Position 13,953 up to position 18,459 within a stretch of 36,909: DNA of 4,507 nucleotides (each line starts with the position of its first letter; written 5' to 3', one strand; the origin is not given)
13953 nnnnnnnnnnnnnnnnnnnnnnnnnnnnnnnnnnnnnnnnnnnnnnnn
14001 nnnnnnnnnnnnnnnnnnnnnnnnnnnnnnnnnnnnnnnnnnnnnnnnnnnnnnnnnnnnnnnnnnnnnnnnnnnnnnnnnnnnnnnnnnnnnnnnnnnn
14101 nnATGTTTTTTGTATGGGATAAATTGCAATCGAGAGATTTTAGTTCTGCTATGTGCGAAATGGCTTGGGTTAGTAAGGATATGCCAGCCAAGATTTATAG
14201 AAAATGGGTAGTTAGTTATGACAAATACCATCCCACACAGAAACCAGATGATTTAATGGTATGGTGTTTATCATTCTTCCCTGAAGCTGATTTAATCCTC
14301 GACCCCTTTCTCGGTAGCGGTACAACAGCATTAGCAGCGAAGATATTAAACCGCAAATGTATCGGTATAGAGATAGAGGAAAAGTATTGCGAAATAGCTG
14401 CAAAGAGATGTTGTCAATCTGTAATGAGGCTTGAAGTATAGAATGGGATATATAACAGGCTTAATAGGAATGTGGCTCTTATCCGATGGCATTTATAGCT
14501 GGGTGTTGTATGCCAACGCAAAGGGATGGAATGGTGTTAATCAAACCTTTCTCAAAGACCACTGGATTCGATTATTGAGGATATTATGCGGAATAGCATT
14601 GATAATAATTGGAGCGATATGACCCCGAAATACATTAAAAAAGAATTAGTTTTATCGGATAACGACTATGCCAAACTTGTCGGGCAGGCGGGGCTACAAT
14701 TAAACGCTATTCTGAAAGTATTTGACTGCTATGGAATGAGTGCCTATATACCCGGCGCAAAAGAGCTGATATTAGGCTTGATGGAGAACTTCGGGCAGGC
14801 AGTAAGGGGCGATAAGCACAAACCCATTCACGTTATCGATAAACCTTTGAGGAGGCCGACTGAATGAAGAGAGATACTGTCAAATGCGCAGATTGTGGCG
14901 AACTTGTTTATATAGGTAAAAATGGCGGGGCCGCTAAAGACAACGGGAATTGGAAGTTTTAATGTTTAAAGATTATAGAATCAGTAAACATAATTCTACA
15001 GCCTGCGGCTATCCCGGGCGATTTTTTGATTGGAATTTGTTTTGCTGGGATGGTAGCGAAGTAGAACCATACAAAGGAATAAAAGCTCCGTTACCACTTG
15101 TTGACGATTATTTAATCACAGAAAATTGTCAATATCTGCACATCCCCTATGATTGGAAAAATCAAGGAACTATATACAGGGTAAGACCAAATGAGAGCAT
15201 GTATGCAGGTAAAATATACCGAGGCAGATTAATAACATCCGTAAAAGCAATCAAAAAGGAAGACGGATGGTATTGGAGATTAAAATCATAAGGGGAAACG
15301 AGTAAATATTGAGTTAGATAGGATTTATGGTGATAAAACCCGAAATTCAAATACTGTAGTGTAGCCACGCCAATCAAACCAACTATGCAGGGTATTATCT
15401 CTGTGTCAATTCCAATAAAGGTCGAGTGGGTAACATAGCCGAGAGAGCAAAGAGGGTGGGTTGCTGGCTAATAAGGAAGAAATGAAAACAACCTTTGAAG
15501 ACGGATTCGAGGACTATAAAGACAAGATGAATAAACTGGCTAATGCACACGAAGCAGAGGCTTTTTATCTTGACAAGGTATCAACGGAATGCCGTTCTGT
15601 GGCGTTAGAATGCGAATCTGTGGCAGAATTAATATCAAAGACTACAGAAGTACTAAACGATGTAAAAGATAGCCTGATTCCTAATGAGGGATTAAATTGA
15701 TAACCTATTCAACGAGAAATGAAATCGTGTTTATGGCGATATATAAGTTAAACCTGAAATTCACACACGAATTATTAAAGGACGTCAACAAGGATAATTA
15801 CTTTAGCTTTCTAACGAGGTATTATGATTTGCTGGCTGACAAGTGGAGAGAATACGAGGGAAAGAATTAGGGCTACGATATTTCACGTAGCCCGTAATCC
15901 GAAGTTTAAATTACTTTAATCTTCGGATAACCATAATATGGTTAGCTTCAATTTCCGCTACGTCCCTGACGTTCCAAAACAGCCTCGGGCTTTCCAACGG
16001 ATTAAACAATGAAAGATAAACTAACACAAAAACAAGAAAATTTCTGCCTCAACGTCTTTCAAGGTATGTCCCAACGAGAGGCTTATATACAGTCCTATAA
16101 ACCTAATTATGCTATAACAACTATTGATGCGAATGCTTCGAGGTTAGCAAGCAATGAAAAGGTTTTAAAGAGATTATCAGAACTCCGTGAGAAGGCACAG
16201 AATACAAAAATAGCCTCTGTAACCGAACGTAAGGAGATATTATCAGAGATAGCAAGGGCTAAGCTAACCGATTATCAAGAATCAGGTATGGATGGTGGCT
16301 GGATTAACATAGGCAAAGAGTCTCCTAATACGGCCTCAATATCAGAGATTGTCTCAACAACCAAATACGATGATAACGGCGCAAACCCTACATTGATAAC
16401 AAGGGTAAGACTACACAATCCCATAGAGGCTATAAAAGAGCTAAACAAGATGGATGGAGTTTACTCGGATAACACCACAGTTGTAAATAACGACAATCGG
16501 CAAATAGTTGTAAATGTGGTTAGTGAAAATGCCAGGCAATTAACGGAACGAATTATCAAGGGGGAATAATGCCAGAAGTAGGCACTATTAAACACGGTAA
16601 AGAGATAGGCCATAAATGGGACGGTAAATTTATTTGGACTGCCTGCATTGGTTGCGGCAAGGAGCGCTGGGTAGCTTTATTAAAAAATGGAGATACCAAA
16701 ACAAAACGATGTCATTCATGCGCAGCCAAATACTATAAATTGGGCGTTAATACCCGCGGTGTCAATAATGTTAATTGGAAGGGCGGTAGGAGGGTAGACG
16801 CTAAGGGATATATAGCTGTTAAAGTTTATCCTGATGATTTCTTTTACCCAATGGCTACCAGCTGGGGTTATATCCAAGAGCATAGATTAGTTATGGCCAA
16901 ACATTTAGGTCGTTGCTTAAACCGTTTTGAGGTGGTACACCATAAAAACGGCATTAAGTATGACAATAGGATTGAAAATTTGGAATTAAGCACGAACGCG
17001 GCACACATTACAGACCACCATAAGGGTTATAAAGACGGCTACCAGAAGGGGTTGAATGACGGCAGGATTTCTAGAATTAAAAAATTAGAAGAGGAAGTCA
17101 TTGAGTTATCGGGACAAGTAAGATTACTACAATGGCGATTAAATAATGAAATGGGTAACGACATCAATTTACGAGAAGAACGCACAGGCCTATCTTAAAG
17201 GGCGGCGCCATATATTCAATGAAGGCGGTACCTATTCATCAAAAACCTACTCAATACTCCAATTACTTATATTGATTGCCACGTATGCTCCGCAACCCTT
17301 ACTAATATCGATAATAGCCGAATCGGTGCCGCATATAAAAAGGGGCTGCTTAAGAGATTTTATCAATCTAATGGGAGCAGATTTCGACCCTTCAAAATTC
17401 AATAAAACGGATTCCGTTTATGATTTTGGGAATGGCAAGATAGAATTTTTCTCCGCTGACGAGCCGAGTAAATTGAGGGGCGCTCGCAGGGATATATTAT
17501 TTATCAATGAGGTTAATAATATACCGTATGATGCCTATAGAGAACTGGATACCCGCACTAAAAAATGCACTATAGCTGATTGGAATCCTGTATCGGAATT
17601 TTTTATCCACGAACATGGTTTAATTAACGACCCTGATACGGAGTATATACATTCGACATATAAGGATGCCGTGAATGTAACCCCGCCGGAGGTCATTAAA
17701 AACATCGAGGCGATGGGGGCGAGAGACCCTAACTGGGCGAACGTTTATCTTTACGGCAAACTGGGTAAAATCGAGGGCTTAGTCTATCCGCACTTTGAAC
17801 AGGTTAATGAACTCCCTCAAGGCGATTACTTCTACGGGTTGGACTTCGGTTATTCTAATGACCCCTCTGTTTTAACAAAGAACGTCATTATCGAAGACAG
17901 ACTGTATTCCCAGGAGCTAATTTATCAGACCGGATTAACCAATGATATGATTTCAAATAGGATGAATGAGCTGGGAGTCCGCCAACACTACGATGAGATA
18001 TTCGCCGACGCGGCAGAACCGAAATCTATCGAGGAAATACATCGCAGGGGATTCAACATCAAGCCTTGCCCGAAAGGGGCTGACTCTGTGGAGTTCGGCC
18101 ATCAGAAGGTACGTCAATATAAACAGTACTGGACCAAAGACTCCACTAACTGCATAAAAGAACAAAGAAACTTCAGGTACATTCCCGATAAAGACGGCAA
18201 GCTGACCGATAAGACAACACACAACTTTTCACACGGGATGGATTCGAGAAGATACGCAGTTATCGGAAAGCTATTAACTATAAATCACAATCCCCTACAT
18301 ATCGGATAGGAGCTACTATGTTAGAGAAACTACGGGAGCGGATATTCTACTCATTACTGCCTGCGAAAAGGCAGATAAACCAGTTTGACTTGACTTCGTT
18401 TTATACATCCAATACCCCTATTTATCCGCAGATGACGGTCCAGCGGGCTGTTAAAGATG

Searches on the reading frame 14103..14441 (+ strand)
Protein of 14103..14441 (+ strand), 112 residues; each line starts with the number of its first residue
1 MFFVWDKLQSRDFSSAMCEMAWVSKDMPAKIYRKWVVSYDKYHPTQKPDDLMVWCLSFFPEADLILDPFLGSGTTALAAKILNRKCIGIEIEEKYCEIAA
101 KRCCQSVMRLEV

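Call 11: search_protein_families(library=phrogs, proteins=[window:14103-14441:+])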
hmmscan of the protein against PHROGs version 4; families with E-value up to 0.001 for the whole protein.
window:14103-14441:+ (112 aa): 11 families
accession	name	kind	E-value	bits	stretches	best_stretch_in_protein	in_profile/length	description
phrog_67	-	other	1.8e-30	107.6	1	38-110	277-350/743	DNA methyltransferase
phrog_3008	-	other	2.3e-20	73.9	1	29-104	135-212/244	DNA methyltransferase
phrog_498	-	other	6.7e-20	72.1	1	22-105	334-422/633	DNA methyltransferase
phrog_18293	-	other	3e-15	57.2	1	40-103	43-107/119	methyltransferase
phrog_23148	-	unknown function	1.2e-12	49.2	1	38-103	80-146/165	-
phrog_23085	-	unknown function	4.3e-12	46.9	1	42-105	43-107/138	-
phrog_8769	-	other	2e-11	44.6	1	61-103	11-53/71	methyltransferase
phrog_6952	-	other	5.1e-09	37.2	1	34-102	105-174/181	DNA methyltransferase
phrog_12517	-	unknown function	1.9e-05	25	1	57-101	101-145/316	-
phrog_18146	-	other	4.9e-05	23.4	1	48-92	54-100/452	DNA methyltransferase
phrog_16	-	DNA, RNA and nucleotide metabolism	8.7e-05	21.9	1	58-103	864-909/986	DNA helicase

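Call 12: search_protein_families(library=pfam, proteins=[window:14103-14441:+], max_evalue=0.01)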
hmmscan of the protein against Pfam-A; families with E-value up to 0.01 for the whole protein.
window:14103-14441:+ (112 aa): 1 family
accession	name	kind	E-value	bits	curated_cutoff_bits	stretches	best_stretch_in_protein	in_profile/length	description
PF01555.25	N6_N4_Mtase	-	2.3e-21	77.2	26.7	1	34-101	159-221/221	DNA methylase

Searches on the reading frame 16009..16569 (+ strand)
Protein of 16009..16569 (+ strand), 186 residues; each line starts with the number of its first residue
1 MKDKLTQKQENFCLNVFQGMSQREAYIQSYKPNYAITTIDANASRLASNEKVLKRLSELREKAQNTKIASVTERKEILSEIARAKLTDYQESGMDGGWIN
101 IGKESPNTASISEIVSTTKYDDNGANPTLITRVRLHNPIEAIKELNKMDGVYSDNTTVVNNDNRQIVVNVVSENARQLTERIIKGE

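Call 11: search_protein_families(library=phrogs, proteins=[window:16009-16569:+])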
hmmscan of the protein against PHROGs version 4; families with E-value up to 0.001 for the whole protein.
window:16009-16569:+ (186 aa): 5 families
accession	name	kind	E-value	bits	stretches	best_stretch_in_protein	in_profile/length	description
phrog_51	-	head and packaging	5.4e-24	86.3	1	1-171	85-231/261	terminase small subunit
phrog_1595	-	head and packaging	7.9e-12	46.6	1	3-67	2-68/164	terminase small subunit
phrog_2606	-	head and packaging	6.7e-08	33.2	1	2-95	86-177/310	terminase small subunit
phrog_641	-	head and packaging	1.4e-05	26.7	1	5-76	3-71/162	terminase small subunit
phrog_32222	-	unknown function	0.00012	22.9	1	6-64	93-148/241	-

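Call 12: search_protein_families(library=pfam, proteins=[window:16009-16569:+], max_evalue=0.01)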
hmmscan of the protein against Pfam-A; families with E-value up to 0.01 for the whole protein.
window:16009-16569:+ (186 aa): 1 family
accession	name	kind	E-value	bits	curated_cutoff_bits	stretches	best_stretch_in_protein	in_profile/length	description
PF03592.21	Terminase_2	-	5.7e-09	37.2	26.1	1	5-145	1-124/141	Terminase small subunit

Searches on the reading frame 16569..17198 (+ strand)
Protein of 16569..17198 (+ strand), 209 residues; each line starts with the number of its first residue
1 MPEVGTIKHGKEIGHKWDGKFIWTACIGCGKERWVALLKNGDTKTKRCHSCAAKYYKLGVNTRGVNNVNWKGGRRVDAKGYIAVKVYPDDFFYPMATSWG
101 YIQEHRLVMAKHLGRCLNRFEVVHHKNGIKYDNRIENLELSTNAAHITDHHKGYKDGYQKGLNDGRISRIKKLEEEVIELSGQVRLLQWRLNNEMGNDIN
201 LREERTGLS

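Call 11: search_protein_families(library=phrogs, proteins=[window:16569-17198:+])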
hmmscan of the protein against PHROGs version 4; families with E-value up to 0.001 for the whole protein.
window:16569-17198:+ (209 aa): 13 families
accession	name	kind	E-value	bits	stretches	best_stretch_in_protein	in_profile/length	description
phrog_20891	-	DNA, RNA and nucleotide metabolism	7.5e-23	82.3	1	25-142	79-194/219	HNH endonuclease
phrog_7545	-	DNA, RNA and nucleotide metabolism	5.3e-15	57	1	56-155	56-138/160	HNH endonuclease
phrog_10730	-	DNA, RNA and nucleotide metabolism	2.2e-14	54.7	1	70-146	65-137/234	HNH endonuclease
phrog_19902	-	DNA, RNA and nucleotide metabolism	7.5e-12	46.4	1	24-151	12-136/221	HNH endonuclease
phrog_959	-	DNA, RNA and nucleotide metabolism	6.7e-11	43.1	1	105-154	61-110/138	HNH endonuclease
phrog_25114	-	unknown function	2.1e-10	41.7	1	28-152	12-133/156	-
phrog_59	-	DNA, RNA and nucleotide metabolism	1.3e-09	38.9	1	102-152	189-237/423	HNH endonuclease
phrog_21964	-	DNA, RNA and nucleotide metabolism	3.3e-09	37.7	1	18-156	87-218/244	HNH endonuclease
phrog_14913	-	DNA, RNA and nucleotide metabolism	1.6e-08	35.7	1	97-150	35-88/149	HNH endonuclease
phrog_1492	-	DNA, RNA and nucleotide metabolism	2.1e-07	31.5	1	105-149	115-158/414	HNH endonuclease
phrog_99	-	DNA, RNA and nucleotide metabolism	1.4e-06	29.2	1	76-144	145-199/383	HNH endonuclease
phrog_15471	-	DNA, RNA and nucleotide metabolism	1.5e-06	29.1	1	96-182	26-109/183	HNH endonuclease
phrog_30377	-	DNA, RNA and nucleotide metabolism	9.9e-05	23.4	1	122-160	27-62/82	HNH endonuclease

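Call 12: search_protein_families(library=pfam, proteins=[window:16569-17198:+], max_evalue=0.01)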
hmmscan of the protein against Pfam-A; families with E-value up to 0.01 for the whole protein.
window:16569-17198:+ (209 aa): 1 family
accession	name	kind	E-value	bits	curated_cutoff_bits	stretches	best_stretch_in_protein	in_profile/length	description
PF13392.12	HNH_3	-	1.9e-10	40.7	24.8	1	105-146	4-44/46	HNH endonuclease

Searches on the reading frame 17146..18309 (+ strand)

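Call 11: search_protein_families(library=phrogs, proteins=[window:17146-18309:+])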
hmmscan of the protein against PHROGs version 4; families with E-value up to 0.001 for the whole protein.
window:17146-18309:+ (387 aa): 4 families
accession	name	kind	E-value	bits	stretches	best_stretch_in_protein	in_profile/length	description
phrog_5653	-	head and packaging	5.5e-26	92.5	1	205-373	2-178/199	terminase large subunit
phrog_6672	-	head and packaging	2.9e-20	73.3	1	252-374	6-128/145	terminase large subunit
phrog_3717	-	head and packaging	7.8e-08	33.1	1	4-246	7-270/277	terminase large subunit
phrog_10250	-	head and packaging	1.6e-05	25.8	1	194-372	6-212/228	terminase large subunit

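Call 12: search_protein_families(library=pfam, proteins=[window:17146-18309:+], max_evalue=0.01)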
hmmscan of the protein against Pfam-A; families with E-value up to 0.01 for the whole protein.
window:17146-18309:+ (387 aa): 0 families
